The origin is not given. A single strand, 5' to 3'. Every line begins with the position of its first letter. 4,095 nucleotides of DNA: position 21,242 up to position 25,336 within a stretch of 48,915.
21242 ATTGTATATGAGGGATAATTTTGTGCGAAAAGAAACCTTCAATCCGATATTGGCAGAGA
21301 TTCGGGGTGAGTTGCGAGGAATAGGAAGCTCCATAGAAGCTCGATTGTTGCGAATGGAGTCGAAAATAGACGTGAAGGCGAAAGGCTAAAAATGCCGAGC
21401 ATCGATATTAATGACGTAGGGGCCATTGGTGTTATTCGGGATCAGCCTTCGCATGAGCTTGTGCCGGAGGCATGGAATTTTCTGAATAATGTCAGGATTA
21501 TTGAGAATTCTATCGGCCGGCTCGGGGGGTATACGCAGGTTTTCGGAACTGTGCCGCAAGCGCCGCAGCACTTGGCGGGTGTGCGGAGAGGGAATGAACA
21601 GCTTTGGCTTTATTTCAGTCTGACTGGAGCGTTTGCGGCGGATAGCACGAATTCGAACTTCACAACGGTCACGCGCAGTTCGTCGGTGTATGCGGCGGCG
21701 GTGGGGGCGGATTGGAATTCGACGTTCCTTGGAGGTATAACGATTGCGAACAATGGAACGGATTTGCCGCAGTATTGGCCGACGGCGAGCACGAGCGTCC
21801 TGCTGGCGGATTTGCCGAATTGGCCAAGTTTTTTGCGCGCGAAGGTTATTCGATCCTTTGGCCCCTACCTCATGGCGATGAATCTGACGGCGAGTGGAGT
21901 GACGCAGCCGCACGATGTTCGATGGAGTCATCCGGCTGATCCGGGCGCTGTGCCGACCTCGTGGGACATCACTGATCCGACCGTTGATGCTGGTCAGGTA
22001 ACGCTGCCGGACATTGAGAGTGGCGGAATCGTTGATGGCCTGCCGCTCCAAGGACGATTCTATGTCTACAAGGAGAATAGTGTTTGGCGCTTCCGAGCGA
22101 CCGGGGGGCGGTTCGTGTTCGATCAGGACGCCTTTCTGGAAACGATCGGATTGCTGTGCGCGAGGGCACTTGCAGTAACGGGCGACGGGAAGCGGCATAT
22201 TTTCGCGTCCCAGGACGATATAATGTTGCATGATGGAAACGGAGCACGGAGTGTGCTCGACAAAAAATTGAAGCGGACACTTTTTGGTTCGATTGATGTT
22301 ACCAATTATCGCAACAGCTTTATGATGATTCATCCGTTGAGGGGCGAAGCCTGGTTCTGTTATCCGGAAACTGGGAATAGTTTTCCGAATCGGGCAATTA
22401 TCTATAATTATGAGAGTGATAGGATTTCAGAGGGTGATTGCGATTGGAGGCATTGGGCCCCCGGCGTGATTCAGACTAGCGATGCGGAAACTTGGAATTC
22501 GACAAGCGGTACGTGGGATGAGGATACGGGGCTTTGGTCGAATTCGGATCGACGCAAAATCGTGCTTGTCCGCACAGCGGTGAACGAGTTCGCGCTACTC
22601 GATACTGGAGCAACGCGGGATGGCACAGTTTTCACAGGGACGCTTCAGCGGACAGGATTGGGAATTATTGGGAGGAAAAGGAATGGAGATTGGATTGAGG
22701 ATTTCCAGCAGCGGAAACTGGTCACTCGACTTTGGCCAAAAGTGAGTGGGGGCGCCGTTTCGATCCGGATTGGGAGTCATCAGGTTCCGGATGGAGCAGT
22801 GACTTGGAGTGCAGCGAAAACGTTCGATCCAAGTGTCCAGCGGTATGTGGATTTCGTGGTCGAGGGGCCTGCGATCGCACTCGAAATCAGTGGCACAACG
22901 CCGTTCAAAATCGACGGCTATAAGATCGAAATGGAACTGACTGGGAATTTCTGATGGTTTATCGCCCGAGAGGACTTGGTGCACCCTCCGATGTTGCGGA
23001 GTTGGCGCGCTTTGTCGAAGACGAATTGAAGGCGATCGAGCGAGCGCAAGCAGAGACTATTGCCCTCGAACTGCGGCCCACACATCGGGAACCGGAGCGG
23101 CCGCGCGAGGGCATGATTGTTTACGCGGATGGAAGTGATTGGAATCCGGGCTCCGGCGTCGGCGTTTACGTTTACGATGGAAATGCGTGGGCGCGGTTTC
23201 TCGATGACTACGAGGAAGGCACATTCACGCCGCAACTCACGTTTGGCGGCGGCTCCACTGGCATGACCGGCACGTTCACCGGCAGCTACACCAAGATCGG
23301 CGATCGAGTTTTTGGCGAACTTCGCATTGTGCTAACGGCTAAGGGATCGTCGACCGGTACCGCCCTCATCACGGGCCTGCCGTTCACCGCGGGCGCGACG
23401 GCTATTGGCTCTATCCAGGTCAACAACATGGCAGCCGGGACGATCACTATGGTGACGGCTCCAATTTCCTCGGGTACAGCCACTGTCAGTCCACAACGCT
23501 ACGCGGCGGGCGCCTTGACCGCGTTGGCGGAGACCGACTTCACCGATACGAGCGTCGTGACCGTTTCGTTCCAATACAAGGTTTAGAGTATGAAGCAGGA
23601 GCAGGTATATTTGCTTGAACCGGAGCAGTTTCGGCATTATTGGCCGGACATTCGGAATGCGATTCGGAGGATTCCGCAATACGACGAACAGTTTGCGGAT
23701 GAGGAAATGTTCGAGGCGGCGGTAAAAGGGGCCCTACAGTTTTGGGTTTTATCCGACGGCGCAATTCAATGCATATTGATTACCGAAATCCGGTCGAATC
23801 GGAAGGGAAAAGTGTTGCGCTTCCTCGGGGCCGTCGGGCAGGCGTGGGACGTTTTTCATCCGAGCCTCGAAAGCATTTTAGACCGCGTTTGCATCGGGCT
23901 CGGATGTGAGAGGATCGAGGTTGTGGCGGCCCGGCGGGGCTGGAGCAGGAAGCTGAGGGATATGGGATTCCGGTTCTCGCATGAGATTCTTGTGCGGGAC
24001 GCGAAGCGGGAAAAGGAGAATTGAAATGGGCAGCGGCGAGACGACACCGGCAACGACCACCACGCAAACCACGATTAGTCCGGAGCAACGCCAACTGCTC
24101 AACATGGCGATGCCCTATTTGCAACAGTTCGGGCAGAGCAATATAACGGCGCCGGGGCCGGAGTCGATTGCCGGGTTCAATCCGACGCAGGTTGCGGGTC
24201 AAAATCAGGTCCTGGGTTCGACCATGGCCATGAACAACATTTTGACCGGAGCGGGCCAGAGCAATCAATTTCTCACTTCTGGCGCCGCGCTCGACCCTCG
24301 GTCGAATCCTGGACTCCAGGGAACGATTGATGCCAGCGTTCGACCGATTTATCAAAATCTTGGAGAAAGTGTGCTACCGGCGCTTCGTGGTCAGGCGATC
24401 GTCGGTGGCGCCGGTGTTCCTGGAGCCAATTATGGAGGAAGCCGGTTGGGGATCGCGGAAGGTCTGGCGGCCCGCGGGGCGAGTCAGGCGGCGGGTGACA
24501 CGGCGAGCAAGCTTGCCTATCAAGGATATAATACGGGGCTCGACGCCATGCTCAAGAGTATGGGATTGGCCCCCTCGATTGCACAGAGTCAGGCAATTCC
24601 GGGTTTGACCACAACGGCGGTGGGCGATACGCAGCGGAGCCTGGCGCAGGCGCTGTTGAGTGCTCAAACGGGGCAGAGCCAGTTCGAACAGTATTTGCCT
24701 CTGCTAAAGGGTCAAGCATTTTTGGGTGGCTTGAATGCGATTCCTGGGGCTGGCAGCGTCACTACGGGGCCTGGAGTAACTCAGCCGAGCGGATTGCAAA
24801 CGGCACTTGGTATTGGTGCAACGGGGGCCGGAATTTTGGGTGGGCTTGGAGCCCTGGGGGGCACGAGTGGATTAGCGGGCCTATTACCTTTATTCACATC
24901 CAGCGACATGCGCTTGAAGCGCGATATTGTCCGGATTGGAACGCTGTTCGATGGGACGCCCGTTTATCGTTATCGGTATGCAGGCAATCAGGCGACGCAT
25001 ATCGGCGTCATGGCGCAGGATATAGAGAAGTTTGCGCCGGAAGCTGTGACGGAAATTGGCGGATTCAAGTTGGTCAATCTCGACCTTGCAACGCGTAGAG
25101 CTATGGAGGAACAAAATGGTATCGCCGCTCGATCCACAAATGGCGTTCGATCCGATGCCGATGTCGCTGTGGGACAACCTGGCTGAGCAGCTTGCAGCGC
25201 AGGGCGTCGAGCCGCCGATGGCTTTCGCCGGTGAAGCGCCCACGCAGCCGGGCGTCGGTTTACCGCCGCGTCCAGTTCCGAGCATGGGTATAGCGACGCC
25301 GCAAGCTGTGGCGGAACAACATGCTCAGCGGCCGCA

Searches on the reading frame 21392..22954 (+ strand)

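Call 18: search_protein_families(library=phrogs, proteins=[window:21392-22954:+], max_evalue=0.001)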
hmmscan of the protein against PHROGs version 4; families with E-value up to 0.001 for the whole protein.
window:21392-22954:+ (520 aa): 2 families
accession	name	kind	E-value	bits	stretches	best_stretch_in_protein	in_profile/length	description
phrog_3287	-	head and packaging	1.3e-93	315.7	1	11-519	11-523/524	virion structural protein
phrog_14417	-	tail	1.5e-11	43.7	1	200-346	667-815/1005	tail fiber protein; host specificity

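Call 88: search_protein_families(library=pfam, proteins=[window:21392-22954:+], max_evalue=0.01)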
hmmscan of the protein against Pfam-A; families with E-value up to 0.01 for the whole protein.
window:21392-22954:+ (520 aa): 0 families

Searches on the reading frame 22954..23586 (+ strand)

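Call 18: search_protein_families(library=phrogs, proteins=[window:22954-23586:+], max_evalue=0.001)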
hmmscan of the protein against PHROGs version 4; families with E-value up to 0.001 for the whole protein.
window:22954-23586:+ (210 aa): 3 families
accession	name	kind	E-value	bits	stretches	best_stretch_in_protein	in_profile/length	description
phrog_17970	-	unknown function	5.5e-12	46.7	1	75-174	203-305/357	-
phrog_29288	-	unknown function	5.5e-08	31.7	1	70-149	1412-1495/1558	-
phrog_22560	-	tail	0.00053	19.6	1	83-179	606-706/736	tail protein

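Call 88: search_protein_families(library=pfam, proteins=[window:22954-23586:+], max_evalue=0.01)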
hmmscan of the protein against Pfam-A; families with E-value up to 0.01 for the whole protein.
window:22954-23586:+ (210 aa): 0 families

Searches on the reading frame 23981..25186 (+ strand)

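Call 18: search_protein_families(library=phrogs, proteins=[window:23981-25186:+], max_evalue=0.001)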
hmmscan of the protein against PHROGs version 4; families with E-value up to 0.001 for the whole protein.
window:23981-25186:+ (401 aa): 9 families
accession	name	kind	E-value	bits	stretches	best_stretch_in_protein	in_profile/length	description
phrog_6121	-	head and packaging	1e-20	75.6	1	283-371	304-388/392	virion structural protein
phrog_4287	-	DNA, RNA and nucleotide metabolism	9e-14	52.5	1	24-366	8-382/392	DNA ejection protein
phrog_7477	-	unknown function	5.9e-07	30.3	1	14-294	23-294/313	-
phrog_5668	-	tail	3.8e-06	25.9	1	305-359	1463-1520/1567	tail fiber protein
phrog_1980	-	tail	4.5e-05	23.9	1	231-360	295-387/449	tail fiber protein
phrog_8215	-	tail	0.00012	21.5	1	286-366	884-970/1000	baseplate wedge initiator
phrog_28992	-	unknown function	0.0002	21.6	1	267-367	208-311/343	-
phrog_6921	-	tail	0.00021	21.2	1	304-362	624-688/738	tail fiber protein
phrog_5481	-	tail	0.00024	20.7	1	306-392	914-1000/1043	tail fiber protein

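Call 89: search_protein_families(library=pfam, proteins=[window:23981-25186:+], max_evalue=0.01)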
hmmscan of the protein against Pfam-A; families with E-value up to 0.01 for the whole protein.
window:23981-25186:+ (401 aa): 1 family
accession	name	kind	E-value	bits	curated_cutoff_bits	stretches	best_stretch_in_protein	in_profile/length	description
PF13884.11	Peptidase_S74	-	1.5e-08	35.2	22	1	308-357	1-58/58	Chaperone of endosialidase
